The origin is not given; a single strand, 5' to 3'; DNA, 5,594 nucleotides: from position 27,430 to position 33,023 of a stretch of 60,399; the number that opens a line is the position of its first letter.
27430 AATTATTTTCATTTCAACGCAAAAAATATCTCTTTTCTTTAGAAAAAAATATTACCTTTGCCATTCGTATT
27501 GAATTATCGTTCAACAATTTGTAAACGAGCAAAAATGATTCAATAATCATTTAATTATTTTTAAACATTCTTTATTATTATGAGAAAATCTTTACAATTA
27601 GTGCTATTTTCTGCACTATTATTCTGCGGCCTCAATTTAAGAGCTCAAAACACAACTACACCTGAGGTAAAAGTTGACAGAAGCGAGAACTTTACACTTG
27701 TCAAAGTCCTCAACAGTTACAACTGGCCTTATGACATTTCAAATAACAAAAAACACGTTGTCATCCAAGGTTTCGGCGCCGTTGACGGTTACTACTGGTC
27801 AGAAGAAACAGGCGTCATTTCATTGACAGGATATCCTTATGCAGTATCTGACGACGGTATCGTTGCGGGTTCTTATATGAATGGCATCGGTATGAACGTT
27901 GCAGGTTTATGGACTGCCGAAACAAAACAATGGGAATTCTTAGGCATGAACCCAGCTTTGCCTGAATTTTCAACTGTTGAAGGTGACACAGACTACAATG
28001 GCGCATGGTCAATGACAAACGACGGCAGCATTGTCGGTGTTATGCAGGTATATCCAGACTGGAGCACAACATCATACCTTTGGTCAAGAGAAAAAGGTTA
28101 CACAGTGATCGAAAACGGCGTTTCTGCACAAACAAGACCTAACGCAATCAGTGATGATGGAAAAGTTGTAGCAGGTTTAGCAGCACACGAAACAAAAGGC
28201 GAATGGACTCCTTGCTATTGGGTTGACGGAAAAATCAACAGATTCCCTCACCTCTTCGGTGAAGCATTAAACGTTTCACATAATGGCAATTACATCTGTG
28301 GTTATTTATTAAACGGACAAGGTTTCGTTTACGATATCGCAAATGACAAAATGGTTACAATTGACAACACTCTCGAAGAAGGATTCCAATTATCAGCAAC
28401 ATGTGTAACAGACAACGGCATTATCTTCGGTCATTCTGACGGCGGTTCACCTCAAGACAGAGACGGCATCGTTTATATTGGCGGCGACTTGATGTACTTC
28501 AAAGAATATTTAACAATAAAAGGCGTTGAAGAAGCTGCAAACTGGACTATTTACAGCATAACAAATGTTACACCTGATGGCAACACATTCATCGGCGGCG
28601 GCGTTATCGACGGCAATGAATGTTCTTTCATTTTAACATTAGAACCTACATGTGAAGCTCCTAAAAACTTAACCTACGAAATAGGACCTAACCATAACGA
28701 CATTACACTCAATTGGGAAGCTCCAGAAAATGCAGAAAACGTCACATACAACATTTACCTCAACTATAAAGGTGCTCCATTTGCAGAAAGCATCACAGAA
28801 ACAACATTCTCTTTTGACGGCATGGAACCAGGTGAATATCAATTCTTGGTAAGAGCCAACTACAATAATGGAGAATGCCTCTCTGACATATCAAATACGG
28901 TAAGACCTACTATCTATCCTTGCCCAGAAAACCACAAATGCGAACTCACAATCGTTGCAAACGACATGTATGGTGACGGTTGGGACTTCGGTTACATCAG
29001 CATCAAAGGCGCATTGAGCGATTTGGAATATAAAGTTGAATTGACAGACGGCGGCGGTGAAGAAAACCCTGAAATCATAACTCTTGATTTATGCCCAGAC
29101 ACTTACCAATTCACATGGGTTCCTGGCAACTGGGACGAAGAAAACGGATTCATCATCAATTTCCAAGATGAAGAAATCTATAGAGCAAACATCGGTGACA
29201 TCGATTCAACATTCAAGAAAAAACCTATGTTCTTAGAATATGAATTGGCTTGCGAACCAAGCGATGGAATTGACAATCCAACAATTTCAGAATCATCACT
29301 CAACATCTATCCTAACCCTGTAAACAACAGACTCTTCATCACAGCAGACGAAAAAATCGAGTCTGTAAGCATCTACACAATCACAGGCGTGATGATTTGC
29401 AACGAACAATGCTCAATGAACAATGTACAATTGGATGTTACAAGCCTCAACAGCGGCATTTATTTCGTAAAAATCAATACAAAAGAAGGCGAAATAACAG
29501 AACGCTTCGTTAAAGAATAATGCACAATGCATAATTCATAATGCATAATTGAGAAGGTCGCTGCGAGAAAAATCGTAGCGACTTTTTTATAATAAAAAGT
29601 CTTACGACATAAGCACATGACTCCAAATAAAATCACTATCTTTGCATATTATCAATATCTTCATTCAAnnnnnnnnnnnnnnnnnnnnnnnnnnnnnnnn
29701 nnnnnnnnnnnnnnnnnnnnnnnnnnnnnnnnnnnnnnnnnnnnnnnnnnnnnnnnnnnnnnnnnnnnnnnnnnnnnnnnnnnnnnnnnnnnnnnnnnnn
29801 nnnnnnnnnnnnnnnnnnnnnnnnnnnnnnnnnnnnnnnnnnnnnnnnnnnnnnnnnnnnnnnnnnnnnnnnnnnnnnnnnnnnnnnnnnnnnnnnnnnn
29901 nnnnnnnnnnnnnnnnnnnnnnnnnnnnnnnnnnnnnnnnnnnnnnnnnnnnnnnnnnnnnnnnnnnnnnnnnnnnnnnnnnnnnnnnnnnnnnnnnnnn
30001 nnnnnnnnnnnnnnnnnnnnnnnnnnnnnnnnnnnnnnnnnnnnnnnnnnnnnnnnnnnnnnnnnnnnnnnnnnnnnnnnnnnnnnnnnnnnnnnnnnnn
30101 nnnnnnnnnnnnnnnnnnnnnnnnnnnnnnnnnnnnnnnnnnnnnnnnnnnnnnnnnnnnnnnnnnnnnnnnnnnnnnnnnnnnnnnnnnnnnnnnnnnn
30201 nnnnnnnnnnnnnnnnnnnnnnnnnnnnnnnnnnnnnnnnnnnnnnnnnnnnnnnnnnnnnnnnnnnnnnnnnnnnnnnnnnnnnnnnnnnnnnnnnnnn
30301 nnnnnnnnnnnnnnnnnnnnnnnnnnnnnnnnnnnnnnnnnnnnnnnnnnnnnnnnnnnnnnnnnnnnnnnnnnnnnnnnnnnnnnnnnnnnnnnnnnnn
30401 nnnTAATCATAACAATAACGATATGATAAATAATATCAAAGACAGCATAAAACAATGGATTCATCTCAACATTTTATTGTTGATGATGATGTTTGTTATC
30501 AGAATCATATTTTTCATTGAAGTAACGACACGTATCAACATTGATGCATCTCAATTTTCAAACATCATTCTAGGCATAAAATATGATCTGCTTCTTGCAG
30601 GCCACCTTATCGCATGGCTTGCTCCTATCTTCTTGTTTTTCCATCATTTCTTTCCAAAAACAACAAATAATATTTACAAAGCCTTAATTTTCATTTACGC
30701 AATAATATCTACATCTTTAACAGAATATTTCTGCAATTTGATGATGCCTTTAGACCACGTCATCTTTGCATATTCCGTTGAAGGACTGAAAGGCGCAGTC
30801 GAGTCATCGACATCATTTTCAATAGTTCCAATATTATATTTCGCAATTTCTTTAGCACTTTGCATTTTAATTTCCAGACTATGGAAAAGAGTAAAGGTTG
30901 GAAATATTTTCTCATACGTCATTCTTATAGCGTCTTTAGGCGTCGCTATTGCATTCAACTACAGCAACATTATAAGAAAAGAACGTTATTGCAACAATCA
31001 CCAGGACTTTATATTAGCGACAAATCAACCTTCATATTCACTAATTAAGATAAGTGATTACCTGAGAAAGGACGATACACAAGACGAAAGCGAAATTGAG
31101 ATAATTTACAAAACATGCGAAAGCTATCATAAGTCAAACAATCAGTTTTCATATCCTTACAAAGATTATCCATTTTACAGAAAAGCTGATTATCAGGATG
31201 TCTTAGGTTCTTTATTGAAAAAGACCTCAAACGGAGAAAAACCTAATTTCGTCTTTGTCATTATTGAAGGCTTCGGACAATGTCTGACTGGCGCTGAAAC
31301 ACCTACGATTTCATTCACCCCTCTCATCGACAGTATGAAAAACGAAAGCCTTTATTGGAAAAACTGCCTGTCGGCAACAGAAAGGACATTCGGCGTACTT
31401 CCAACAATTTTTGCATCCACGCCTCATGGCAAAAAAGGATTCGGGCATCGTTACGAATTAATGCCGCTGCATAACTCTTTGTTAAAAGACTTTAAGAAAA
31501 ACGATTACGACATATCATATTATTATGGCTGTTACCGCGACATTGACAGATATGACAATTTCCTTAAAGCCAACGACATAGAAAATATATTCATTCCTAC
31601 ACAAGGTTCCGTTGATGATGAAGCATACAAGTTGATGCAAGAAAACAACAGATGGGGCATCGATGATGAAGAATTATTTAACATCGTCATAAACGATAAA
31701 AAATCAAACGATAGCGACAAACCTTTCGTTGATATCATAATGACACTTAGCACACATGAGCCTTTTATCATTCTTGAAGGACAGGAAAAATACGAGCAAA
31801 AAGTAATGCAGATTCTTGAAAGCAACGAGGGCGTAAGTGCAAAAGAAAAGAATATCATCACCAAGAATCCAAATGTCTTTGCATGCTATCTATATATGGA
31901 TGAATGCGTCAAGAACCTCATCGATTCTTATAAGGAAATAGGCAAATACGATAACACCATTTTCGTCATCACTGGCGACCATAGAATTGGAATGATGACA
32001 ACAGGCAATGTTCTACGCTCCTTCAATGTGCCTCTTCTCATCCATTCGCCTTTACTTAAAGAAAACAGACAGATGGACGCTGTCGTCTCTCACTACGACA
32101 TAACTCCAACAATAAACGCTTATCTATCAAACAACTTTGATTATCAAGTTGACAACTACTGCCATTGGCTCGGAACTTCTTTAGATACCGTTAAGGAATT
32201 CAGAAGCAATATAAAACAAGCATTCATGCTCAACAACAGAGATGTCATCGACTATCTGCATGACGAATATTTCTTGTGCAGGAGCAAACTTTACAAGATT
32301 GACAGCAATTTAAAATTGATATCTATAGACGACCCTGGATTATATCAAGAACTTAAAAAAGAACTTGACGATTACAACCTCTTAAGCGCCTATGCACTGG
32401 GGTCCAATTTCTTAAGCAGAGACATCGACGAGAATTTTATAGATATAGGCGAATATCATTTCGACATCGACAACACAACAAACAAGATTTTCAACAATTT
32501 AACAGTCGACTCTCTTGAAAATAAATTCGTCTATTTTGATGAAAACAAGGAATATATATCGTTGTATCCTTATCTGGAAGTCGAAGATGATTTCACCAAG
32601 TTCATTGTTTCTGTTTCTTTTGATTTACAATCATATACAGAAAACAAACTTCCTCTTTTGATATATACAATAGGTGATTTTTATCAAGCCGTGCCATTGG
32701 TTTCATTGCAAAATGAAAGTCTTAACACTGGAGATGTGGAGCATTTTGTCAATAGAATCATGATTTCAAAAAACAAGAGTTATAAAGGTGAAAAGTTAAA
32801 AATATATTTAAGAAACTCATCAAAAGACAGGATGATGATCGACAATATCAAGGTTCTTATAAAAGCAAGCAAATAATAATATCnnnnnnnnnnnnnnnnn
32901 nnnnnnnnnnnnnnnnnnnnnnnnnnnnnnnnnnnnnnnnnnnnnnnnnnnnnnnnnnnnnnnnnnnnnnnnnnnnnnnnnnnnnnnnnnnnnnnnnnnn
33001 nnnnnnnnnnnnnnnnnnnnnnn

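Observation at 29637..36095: Mirrored envelope cassette: PLC/GDPD-like lipoprotein, two LtaS-like membrane enzymes, and an inverted second PLC/GDPD-like lipoprotein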

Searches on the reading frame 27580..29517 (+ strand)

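Call 3: search_protein_families(library=pfam, proteins=[window:27580-29517:+], max_evalue=0.1)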
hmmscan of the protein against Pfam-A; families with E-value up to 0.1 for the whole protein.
window:27580-29517:+ (646 aa): 5 families
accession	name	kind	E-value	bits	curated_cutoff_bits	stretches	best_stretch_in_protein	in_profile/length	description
PF18962.6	Por_Secre_tail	-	2.7e-15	56.9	27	1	576-644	1-74/75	Secretion system C-terminal sorting domain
PF00041.27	fn3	-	1.6e-05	25.5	25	1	360-432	2-74/84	Fibronectin type III domain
PF07495.19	Y_Y_Y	-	0.00027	21.2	26.6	1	384-432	4-52/65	Y_Y_Y domain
PF24421.1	Ig_J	-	0.00036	21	29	1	363-432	14-90/104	Tip attachment protein J, Ig-like domain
PF14292.12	SusE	-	0.089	13.4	25.2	0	357-409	15-71/106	SusE outer membrane protein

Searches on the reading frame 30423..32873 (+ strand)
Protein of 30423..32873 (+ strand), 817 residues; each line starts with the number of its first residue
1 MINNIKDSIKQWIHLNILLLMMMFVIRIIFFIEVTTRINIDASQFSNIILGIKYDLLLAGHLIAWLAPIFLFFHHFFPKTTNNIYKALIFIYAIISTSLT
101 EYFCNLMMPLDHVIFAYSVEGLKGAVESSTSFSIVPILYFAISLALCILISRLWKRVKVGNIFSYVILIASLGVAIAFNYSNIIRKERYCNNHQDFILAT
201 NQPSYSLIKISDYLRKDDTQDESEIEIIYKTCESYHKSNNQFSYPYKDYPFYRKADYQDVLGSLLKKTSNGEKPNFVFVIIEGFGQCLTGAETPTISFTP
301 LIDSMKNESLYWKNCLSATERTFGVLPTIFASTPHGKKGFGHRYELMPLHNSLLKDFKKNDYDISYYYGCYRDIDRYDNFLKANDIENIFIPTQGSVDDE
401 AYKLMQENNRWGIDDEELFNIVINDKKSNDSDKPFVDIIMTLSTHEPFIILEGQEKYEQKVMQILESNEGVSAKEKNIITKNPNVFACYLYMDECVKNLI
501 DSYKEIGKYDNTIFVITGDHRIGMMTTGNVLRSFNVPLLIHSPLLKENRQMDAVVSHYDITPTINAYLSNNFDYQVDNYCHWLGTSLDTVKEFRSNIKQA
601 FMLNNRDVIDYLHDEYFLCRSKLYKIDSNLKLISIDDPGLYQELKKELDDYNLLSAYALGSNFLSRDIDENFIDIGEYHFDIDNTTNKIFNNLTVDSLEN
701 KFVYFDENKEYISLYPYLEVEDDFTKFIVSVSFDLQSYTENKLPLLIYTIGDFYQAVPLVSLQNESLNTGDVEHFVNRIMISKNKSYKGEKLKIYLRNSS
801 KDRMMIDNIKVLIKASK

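Call 3: search_protein_families(library=pfam, proteins=[window:30423-32873:+], max_evalue=0.1)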
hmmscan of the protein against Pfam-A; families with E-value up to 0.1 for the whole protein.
window:30423-32873:+ (817 aa): 2 families
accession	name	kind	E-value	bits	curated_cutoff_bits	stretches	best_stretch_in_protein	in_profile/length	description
PF00884.28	Sulfatase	-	1e-25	91.1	25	1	274-564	1-295/301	Sulfatase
PF01663.27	Phosphodiest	-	0.0032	17.5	23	1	481-527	180-224/342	Type I phosphodiesterase / nucleotide pyrophosphatase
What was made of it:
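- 30423..32876 (+): ltaB: 817-aa LtaS-like head-group transferase. Transmembrane region about residues 1-184, Sulfatase domain residues 274-564 (about 31242-32114), C-terminal domain about residues 618-817 (32274-32873). Pfam Sulfatase E 1e-25 (call 3).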

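Call 4: search_protein_families(library=ncbifam, proteins=[window:30423-32873:+], max_evalue=0.1)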
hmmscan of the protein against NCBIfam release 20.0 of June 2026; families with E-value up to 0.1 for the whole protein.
window:30423-32873:+ (817 aa): 5 families
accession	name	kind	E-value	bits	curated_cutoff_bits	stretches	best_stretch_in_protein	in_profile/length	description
TIGR03417.1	chol_sulfatase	equivalog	4.5e-08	32.4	433.45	1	451-575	222-351/500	choline-sulfatase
NF053595.1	LptchSynLtaSGpos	equivalog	9e-07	27.8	970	1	352-521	320-466/626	lipoteichoic acid synthase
NF010322.0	PRK13759.1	equivalog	2.7e-05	22.9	481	1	474-569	259-364/486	arylsulfatase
NF038282.1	LapC_YejM_PbgA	exception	3.4e-05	22.4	825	1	484-566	413-498/584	LPS biosynthesis-modulating metalloenzyme YejM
NF045661.1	HdlasePehA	equivalog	0.00042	19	900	1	490-601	289-408/506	phosphoric/sulfuric ester hydrolase PehA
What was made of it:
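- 30423..32876 (+): Weak NCBIfam LTA-synthase and YejM hits (call 4).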

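Call 5: search_solved_structures(query=window:30423-32873:+, max_evalue=0.01)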
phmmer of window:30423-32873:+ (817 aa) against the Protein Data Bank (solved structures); distinct sequences matched with E-value up to 0.01: 8.
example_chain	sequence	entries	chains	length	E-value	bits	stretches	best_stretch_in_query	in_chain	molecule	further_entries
3lxq_A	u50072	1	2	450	1e-10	43.6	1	267-566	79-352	Uncharacterized protein VP1736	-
2qzu_A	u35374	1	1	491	3.5e-05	25.3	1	409-568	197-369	Putative sulfatase yidJ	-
9fvt_A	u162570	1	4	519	0.0001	23.8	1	469-564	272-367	Sulfatase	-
9bes_B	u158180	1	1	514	0.00023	22.6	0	492-564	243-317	S1_8A Sulfatase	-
9bb9_A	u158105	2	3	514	0.00026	22.4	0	492-564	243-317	S1_8A sulfatase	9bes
4upk_A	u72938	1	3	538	0.0021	19.4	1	492-577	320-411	PHOSPHONATE MONOESTER HYDROLASE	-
8di0_A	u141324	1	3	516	0.0087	17.4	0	419-566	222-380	Arylsulfatase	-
2cwo_A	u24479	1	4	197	0.0097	17.2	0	496-636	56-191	RNA silencing suppressor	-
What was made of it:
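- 30423..32876 (+): PDB 3lxq E 1e-10 (call 5).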
